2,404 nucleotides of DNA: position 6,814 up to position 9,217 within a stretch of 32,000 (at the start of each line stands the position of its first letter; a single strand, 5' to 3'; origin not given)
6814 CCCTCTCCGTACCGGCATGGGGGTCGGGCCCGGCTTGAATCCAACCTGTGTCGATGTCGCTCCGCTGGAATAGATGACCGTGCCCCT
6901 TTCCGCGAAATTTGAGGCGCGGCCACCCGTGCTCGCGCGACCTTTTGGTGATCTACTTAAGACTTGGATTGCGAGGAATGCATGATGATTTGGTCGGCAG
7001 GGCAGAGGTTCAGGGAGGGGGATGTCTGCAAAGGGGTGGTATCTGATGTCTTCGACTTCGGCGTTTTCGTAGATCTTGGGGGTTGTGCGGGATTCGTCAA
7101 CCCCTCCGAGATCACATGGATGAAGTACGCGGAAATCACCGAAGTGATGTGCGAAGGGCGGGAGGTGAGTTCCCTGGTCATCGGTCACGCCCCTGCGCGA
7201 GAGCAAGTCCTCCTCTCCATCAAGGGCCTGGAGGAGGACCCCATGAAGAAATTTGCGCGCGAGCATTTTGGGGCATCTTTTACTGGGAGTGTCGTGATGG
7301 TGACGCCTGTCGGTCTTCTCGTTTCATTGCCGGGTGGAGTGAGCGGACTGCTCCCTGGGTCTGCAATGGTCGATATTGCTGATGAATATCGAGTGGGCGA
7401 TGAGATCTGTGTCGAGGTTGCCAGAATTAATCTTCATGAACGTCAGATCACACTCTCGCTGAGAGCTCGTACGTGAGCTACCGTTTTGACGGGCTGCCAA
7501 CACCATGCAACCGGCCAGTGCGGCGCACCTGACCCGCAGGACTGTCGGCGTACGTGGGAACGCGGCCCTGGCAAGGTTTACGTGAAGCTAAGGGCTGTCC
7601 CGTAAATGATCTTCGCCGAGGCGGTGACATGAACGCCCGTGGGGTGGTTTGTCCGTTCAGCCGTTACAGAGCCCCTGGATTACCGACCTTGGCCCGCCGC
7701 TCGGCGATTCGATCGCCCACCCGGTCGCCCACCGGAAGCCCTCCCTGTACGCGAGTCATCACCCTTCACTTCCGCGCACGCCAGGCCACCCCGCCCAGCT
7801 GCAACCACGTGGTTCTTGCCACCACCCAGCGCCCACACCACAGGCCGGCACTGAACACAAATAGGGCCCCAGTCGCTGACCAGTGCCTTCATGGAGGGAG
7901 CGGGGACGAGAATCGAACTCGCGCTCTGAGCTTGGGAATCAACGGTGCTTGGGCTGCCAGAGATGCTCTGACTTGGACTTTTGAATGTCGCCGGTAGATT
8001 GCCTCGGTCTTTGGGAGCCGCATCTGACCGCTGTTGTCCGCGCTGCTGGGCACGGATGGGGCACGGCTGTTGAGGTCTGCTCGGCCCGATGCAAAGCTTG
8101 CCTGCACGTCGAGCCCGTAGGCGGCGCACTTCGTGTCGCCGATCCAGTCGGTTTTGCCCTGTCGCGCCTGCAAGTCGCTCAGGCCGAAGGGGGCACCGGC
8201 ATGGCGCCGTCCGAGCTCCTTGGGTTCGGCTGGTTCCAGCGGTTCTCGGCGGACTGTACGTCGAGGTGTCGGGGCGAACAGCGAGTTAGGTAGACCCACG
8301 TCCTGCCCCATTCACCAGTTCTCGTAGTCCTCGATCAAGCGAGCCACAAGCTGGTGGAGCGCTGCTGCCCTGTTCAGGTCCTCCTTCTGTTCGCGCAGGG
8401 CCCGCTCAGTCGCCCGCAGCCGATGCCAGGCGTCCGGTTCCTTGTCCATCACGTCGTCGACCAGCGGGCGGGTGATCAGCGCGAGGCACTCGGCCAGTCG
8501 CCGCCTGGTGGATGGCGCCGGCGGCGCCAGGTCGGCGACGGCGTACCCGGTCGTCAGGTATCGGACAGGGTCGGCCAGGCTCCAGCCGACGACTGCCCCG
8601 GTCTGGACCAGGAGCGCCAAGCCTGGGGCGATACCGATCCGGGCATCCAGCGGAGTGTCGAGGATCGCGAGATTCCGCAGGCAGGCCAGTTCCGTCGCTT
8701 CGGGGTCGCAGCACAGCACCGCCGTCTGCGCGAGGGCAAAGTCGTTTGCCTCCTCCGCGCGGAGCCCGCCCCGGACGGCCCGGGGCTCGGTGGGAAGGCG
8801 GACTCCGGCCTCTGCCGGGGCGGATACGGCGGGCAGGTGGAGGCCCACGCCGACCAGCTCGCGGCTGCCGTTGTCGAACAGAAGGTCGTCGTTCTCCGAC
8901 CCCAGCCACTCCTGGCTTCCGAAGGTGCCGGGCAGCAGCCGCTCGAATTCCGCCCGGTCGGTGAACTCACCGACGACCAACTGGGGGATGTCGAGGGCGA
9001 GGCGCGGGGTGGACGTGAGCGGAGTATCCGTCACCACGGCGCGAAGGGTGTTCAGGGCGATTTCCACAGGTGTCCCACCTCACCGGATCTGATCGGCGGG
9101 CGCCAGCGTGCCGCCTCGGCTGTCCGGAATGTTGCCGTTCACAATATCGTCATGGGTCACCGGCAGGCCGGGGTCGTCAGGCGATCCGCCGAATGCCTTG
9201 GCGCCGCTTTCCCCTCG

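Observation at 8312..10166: Orphan RHS-tail / alternative-toxin / immunity cassette carrying a duplicated operon promoter and 5' leader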

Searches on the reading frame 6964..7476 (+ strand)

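Call 19: search_protein_families(library=pfam, proteins=[window:6964-7476:+], max_evalue=0.01)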
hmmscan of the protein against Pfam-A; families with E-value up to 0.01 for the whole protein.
window:6964-7476:+ (170 aa): 3 families
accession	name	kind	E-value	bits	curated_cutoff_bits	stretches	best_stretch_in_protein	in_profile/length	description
PF00575.29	S1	-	2.1e-22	79.7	22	2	16-87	2-74/74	S1 RNA binding domain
PF23459.1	S1_RRP5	-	2.2e-06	28.6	27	0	105-166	6-72/72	RRP5 S1 domain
PF25522.1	OB_cyt-4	-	4.5e-05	24.3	27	1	130-164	38-73/77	Mitochondrial protein cyt-4, OB-fold domain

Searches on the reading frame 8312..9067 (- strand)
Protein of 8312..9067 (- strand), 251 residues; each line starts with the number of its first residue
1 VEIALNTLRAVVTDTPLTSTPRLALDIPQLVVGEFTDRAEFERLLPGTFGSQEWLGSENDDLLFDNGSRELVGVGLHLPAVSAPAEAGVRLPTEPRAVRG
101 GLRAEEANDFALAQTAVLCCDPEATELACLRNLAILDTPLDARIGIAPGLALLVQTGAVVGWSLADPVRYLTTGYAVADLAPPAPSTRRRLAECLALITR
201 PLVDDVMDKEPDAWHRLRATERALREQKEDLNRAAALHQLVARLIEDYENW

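Call 8: search_protein_families(library=pfam, proteins=[window:8312-9067:-], max_evalue=0.01)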
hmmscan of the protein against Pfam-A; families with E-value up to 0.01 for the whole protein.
window:8312-9067:- (251 aa): 0 families

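Call 20: search_protein_families(library=pfam, proteins=[window:8312-9067:-], max_evalue=10)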
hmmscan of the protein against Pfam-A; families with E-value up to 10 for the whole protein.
window:8312-9067:- (251 aa): 0 families

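Call 21: search_protein_families(library=ncbifam, proteins=[window:8312-9067:-], max_evalue=10)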
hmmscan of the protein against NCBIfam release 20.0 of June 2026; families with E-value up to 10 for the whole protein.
window:8312-9067:- (251 aa): 0 families

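Call 28: find_homologous_proteins(query=window:8312-9067:-, max_evalue=0.001)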
Query window:8312-9067:- (251 aa): 170 proteins with E <= 0.001 among 6961 candidates; the best 120 are listed.
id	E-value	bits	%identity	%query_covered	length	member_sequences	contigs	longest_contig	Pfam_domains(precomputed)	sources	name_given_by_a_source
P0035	8.8e-148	509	93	100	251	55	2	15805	-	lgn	-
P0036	1.5e-140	485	89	100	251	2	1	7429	-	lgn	-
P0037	3.2e-132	458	85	100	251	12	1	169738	-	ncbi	-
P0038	1.6e-131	455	83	100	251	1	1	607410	-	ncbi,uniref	ncbi:hypothetical protein [Streptomyces californicus]|uniref:hypothetical protein n=1 Tax=Streptomyc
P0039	2.4e-130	452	82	100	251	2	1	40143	-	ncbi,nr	ncbi:hypothetical protein GTX14_28160 [Streptomyces sp. SID4944]|nr:hypothetical protein [Streptomyc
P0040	4.4e-129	447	81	100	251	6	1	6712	-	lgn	-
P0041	2.7e-117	409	77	100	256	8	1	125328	-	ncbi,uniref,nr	ncbi:hypothetical protein [Streptomyces sp. Cmuel-A718b]|uniref:hypothetical protein n=1 Tax=Strepto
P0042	2.8e-116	405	77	100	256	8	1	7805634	-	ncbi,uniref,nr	ncbi:hypothetical protein [Streptomyces sp. CS014]|uniref:hypothetical protein n=1 Tax=Streptomyces 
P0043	1.1e-114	400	75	99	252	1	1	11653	-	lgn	-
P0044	8.0e-114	397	73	100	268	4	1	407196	-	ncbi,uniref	ncbi:hypothetical protein ACGFOW_14100 [Streptomyces rubiginosohelvolus]|uniref:hypothetical protein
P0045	1.0e-113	397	75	100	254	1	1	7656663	-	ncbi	-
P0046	1.4e-112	393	76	100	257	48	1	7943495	-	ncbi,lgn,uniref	ncbi:hypothetical protein R1Y80_19485 [Streptomyces sp. JL1001]|uniref:Uncharacterized protein n=1 T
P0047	2.4e-94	334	64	97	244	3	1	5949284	-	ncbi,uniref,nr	ncbi:hypothetical protein F0L17_20715 [Streptomyces sp. TRM43335]|uniref:Uncharacterized protein n=2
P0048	1.5e-92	328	62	99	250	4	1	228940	-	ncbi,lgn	ncbi:hypothetical protein ACLIYM_24715 [Streptomyces fenghuangensis]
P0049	8.4e-85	302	57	98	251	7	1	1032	-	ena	-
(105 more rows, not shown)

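Call 29: find_encoding_contigs(protein=P0038, flank=10000, max_places=3)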
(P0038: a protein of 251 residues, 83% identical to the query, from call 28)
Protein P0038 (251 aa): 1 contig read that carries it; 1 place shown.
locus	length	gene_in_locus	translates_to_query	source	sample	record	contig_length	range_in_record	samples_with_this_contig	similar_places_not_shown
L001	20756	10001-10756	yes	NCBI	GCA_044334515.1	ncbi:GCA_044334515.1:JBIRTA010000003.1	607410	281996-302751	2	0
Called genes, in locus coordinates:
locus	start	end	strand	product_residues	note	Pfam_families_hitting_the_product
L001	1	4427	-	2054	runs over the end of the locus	PF13401:AAA_22 (faint)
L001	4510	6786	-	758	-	-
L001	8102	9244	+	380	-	-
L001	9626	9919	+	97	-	PF13613:HTH_Tnp_4 (weak)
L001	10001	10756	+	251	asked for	-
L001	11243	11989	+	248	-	-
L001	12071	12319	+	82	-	-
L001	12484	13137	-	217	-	-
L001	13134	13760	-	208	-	-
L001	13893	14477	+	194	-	PF00440:TetR_N, PF13977:TetR_C_6 (weak), PF16925:TetR_C_13, PF21993:TetR_C_13_2 (weak)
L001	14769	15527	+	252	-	PF00106:adh_short, PF08659:KR, PF13561:adh_short_C2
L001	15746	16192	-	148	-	PF08592:Anthrone_oxy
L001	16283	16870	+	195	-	PF00440:TetR_N, PF13305:TetR_C_33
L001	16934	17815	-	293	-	PF00581:Rhodanese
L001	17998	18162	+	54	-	-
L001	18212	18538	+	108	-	-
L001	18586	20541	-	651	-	PF07730:HisKA_3, PF02518:HATPase_c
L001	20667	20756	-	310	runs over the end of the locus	PF12730:ABC2_membrane_4 (weak)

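Call 30: find_encoding_contigs(protein=P0042, flank=10000, max_places=3)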
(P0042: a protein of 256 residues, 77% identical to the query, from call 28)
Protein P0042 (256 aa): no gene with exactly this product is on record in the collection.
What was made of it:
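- Tried and rejected: A look-up of P0042 failed because it is not on record (call 30).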

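Call 45: find_encoding_contigs(protein=window:8312-9067:-, flank=10000, max_places=8)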
Protein window:8312-9067:- (251 aa): 3 contigs read that carry it; 3 places shown.
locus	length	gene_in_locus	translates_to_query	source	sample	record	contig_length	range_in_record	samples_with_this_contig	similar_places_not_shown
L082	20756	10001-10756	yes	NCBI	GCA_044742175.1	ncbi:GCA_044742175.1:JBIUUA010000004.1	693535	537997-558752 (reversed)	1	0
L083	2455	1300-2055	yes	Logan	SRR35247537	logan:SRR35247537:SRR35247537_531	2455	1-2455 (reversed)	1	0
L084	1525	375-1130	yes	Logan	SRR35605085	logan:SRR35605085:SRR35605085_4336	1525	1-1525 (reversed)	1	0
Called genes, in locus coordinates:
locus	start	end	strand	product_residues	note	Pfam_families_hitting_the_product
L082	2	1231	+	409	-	PF01381:HTH_3 (faint), PF13560:HTH_31 (weak)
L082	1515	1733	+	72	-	-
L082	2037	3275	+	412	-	-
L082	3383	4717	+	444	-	PF03446:NAD_binding_2 (faint), PF03721:UDPG_MGDP_dh_N, PF03807:F420_oxidored (faint), PF00984:UDPG_MGDP_dh, PF03720:UDPG_MGDP_dh_C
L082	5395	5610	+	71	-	-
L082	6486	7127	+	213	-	-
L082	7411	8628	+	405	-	PF14280:DUF4365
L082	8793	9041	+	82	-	-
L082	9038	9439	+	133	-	-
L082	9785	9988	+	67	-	-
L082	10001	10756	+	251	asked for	-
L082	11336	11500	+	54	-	PF02604:PhdYeFM_antitox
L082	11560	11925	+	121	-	-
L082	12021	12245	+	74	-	-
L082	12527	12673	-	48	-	-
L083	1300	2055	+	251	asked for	-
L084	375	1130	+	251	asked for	-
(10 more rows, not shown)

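Call 70: search_protein_families(library=pfam, alignment_id=A4, max_evalue=1)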
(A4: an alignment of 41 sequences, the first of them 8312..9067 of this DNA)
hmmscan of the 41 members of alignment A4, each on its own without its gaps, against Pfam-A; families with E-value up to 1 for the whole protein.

A. member 1, window:8312-9067:- (251 aa): 0 families

B. families by the number of members that match (of 41 scanned): 2 families
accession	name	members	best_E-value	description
PF13305.11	TetR_C_33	1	0.072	Tetracyclin repressor-like, C-terminal domain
PF23629.1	Death_MADD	1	0.17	MAP kinase-activating death domain protein death domain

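Call 75: predict_structure(alignment_id=A4)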
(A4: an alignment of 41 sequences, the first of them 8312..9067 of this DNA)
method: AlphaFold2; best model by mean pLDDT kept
length: 251 residues; sequences in the alignment: 41
mean_pLDDT: 91.9   pTM: 0.89
mean pLDDT of the five models: 91.9, 91.2, 90.9, 90.5, 90.5
residues with pLDDT >= 90: 198; 70-90: 49; 50-70: 4; < 50: 0
segments of 3 or more residues with pLDDT < 50: none
pLDDT, mean of each block of 10 residues (from residue 1): 94 96 93 91 91 79 96 95 81 88 95 92 93 91 96 96 96 91 95 93 88 93 96 94 88 66
secondary structure, 60 per line:
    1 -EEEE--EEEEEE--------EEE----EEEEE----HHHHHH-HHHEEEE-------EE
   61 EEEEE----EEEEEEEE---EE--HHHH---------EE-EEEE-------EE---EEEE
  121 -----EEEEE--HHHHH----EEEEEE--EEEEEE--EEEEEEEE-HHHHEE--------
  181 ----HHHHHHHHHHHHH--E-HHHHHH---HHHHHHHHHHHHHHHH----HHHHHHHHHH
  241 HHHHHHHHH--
elements in order: E2-5 E8-13 E22-24 E29-33 H38-43 E48-51 E59-65 E70-77 H85-88 E101-104 E117-120 E126-130 H133-137 E142-147 E150-155 E158-165 H167-170 H185-197 H202-207 H211-226 H231-249

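Call 77: fold_search(model_id=the predicted structure, library=pdb)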
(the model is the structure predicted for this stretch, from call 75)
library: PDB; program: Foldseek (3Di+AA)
matches with E <= 10: 445; with E <= 0.001: 0
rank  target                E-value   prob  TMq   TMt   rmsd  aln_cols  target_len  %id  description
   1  7vmc_C                1.2e-02  0.93  0.35  0.47   8.6       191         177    9  Crystal structure of EF-Tu/CdiA/CdiI (released 2022-03-30)
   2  7seu_D                1.8e-01  0.03  0.09  0.08  15.8       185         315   11  Crystal structure of E coli contaminant protein YncE co-purified with a plant protein (released 2022-04-20)
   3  7nsb_g                1.9e-01  0.04  0.11  0.07  15.7       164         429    8  Supramolecular assembly module of yeast Chelator-GID SR4 E3 ubiquitin ligase (released 2021-05-05)
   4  8r8r_B                2.9e-01  0.03  0.12  0.09  17.6       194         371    8  Cryo-EM structure of the human mPSF with PAPOA C-terminus peptide (PAPOAc) (released 2024-04-10)
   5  6fuw_B                3.1e-01  0.04  0.12  0.09  16.4       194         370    8  Cryo-EM structure of the human CPSF160-WDR33-CPSF30 complex bound to the PAS AAUAAA motif at 3.1 Angstrom resolution (released 2018-03-21)
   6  8tid_w                3.1e-01  0.03  0.13  0.04  38.0       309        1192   10  Combined linker domain of N-DRC and associated proteins Tetrahymena (released 2023-09-27)
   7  4qrj_B                3.3e-01  0.04  0.11  0.09  14.4       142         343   12  Crystal structure of a putative 6-phosphogluconolactonase (BACUNI_04672) from Bacteroides uniformis ATCC 8492 at 2.20  (released 2014-07-23)
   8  9rsc_W                3.7e-01  0.05  0.10  0.08  14.4       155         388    9  Ternary complex of an improved charged molecular glue degrader ZZ2-SO2H, BRD4(BD1) neosubstrate, and the CTLH E3 ligas (released 2026-04-08)
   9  4qrj_A                3.7e-01  0.04  0.11  0.09  14.4       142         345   12  Crystal structure of a putative 6-phosphogluconolactonase (BACUNI_04672) from Bacteroides uniformis ATCC 8492 at 2.20  (released 2014-07-23)
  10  1nr0                  4.2e-01  0.05  0.10  0.05  15.1       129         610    9  Two Seven-Bladed Beta-Propeller Domains Revealed By The Structure Of A C. elegans Homologue Of Yeast Actin Interacting P (released 2003-07-01)
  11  7w59_T                4.2e-01  0.02  0.11  0.09  17.3       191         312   14  The cryo-EM structure of human pre-C*-I complex (released 2022-06-22)
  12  6whc_B                4.4e-01  0.03  0.08  0.07  15.3       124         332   10  CryoEM Structure of the glucagon receptor with a dual-agonist peptide (released 2020-05-27)
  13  8unw_B                5.0e-01  0.02  0.10  0.08  15.9       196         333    9  CryoEM structure of beta-2-adrenergic receptor in complex with GTP-bound Gs heterotrimer (Class L) (released 2024-03-06)
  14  5a31_A                5.3e-01  0.04  0.15  0.05  16.3       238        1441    9  Structure of the human APC-Cdh1-Hsl1-UbcH10 complex. (released 2015-11-18)
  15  8iod_B                5.3e-01  0.01  0.10  0.08  17.4       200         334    9  Cryo-EM structure of the PG-901-bound human melanocortin receptor 5 (MC5R)-Gs complex (released 2023-09-20)
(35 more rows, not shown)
